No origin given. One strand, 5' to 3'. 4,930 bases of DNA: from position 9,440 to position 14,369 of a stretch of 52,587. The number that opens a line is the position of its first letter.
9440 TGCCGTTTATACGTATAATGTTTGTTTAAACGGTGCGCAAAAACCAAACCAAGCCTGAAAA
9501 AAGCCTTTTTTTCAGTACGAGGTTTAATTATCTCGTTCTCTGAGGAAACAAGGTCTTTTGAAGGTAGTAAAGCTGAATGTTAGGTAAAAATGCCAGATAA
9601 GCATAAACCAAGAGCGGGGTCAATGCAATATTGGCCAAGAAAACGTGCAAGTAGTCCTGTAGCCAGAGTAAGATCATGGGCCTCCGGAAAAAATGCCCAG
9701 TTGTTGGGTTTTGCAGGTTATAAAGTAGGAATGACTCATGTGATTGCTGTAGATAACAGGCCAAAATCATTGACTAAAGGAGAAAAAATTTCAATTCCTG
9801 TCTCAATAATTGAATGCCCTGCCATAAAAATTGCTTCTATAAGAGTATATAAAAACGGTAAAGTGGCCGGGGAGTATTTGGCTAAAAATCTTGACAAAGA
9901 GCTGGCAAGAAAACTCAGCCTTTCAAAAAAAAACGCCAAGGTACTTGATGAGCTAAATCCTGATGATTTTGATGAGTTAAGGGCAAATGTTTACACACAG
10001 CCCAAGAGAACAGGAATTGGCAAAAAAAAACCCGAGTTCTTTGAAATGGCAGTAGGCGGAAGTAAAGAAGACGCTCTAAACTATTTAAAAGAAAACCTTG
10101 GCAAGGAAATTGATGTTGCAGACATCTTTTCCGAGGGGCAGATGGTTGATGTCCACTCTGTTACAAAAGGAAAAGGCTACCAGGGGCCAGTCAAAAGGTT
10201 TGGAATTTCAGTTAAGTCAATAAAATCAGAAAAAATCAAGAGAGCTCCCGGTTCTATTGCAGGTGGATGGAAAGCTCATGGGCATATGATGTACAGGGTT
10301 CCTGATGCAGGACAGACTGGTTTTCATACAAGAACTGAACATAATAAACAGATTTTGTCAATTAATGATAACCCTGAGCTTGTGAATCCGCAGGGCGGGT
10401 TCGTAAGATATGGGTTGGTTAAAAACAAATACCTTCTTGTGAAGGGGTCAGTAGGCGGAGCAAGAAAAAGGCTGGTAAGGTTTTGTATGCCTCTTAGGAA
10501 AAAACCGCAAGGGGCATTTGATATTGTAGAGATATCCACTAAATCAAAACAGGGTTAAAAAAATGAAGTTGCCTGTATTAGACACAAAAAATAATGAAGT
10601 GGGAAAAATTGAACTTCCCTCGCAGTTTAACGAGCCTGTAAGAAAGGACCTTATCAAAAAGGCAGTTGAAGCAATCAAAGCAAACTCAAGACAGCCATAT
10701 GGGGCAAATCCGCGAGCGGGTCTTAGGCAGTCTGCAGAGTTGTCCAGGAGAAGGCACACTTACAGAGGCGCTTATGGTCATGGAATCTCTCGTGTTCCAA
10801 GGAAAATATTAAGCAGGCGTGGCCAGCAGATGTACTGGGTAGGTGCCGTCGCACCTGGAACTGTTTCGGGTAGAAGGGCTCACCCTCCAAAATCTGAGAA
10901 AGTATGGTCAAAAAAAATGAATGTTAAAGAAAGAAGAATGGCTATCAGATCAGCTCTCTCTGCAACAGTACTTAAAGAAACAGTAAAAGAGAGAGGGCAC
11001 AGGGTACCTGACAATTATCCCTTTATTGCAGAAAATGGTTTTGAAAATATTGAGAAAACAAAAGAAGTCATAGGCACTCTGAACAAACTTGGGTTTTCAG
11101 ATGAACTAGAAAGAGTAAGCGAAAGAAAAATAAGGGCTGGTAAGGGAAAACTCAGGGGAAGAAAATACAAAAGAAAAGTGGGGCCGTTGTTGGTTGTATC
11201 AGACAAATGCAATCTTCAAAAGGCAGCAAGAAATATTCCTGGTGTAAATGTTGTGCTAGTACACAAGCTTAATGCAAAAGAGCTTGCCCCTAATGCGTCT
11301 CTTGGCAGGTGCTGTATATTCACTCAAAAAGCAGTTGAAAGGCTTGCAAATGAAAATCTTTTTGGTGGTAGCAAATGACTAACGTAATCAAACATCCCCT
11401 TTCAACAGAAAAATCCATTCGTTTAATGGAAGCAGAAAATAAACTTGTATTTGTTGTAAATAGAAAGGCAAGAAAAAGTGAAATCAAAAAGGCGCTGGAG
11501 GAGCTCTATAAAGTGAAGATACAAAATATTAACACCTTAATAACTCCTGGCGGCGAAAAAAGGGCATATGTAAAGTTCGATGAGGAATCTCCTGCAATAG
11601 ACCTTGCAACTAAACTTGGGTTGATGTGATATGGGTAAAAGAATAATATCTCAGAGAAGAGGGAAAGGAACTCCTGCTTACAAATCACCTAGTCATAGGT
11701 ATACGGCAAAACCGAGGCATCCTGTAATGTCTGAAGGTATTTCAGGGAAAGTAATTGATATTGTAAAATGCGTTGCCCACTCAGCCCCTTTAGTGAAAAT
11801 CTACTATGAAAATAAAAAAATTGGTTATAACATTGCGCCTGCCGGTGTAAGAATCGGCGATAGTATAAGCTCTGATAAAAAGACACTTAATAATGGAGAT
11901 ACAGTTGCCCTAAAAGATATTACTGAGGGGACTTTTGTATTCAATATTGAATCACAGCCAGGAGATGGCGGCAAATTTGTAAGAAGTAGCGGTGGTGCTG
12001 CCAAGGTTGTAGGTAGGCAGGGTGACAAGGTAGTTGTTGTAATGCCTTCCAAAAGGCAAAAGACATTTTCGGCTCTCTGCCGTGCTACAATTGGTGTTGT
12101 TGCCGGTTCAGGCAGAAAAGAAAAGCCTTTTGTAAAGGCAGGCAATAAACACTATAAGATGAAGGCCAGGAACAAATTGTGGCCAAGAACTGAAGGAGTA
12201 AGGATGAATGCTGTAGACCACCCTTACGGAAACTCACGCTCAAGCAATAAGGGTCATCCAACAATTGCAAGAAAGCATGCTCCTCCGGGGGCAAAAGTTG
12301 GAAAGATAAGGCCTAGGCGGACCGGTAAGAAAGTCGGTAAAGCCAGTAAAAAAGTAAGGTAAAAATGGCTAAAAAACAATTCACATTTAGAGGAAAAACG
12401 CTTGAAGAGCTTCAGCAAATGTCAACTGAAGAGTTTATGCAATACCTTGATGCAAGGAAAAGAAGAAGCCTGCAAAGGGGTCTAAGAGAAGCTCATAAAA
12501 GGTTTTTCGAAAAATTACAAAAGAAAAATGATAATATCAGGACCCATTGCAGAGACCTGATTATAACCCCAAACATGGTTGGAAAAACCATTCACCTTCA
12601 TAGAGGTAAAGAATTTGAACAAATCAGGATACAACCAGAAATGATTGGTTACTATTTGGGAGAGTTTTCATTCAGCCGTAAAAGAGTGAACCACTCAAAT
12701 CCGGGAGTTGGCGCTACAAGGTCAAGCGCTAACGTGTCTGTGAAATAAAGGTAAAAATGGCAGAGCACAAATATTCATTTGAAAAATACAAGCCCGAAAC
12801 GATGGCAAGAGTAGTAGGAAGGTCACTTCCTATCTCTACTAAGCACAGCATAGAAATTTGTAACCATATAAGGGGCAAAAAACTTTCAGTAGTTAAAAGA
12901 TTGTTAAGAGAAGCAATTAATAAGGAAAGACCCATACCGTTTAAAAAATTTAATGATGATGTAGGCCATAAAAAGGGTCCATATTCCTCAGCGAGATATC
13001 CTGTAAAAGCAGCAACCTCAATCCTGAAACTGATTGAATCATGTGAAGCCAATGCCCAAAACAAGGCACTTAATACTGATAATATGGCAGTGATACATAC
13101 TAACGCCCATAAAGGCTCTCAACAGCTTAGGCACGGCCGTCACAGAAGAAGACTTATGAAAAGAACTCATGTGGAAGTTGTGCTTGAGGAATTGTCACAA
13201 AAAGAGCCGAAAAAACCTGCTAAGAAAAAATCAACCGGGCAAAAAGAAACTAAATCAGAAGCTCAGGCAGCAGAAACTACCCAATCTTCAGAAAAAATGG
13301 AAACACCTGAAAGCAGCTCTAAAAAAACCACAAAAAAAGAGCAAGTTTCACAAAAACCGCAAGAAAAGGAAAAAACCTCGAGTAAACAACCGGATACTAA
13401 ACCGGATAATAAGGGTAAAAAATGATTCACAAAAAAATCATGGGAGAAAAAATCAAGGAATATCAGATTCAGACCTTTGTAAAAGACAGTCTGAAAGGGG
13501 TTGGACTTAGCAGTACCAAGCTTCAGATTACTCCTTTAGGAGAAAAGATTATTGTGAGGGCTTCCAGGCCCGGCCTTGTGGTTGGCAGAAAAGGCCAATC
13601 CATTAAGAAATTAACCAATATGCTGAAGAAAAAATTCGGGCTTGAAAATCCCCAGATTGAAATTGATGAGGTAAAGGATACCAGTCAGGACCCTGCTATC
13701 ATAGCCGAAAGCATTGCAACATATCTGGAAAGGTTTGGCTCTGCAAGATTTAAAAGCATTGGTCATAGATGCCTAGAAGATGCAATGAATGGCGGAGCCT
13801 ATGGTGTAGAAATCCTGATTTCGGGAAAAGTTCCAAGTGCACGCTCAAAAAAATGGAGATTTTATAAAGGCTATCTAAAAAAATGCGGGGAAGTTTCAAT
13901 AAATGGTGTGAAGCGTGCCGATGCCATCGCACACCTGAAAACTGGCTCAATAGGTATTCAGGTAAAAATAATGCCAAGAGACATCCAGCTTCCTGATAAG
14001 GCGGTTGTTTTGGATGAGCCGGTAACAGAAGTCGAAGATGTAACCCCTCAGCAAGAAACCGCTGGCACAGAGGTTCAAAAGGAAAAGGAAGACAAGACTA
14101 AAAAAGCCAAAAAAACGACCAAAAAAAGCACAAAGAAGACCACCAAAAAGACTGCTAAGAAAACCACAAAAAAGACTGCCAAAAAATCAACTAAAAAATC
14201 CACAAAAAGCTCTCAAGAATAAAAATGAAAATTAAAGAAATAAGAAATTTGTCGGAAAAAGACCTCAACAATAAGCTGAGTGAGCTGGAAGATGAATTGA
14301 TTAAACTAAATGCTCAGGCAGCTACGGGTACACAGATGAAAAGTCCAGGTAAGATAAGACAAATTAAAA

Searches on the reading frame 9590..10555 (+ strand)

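Call 51: search_protein_families(library=pfam, proteins=[window:9590-10555:+], max_evalue=0.00001)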
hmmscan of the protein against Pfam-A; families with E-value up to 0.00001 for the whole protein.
window:9590-10555:+ (322 aa): 1 family
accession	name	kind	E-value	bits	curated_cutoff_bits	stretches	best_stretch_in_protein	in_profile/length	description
PF00297.29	Ribosomal_L3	-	2e-59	201.9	22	1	1-302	1-345/369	Ribosomal protein L3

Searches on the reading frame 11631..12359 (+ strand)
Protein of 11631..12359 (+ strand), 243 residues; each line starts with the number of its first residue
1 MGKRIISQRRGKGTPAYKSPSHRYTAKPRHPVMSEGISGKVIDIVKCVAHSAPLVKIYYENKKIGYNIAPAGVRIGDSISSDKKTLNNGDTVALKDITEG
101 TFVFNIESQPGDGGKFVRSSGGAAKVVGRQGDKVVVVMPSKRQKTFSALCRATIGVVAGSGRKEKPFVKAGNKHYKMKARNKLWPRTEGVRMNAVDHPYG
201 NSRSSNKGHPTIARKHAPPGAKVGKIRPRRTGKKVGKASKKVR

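Call 51: search_protein_families(library=pfam, proteins=[window:11631-12359:+], max_evalue=0.00001)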
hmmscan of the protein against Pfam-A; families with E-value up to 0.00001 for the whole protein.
window:11631-12359:+ (243 aa): 1 family
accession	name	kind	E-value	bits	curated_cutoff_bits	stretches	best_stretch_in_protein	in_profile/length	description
PF03947.24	Ribosomal_L2_C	-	3.5e-37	127.7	33.7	1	88-210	2-121/126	Ribosomal Proteins L2, C-terminal domain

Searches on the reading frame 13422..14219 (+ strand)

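Call 51: search_protein_families(library=pfam, proteins=[window:13422-14219:+], max_evalue=0.00001)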
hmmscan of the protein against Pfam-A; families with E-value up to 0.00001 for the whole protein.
window:13422-14219:+ (266 aa): 2 families
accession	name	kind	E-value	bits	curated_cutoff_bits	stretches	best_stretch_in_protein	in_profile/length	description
PF07650.23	KH_2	-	2.2e-12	47.1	22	1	16-85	2-74/78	KH domain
PF00189.25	Ribosomal_S3_C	-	1.5e-11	45.1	34.1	1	108-183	9-83/83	Ribosomal protein S3, C-terminal domain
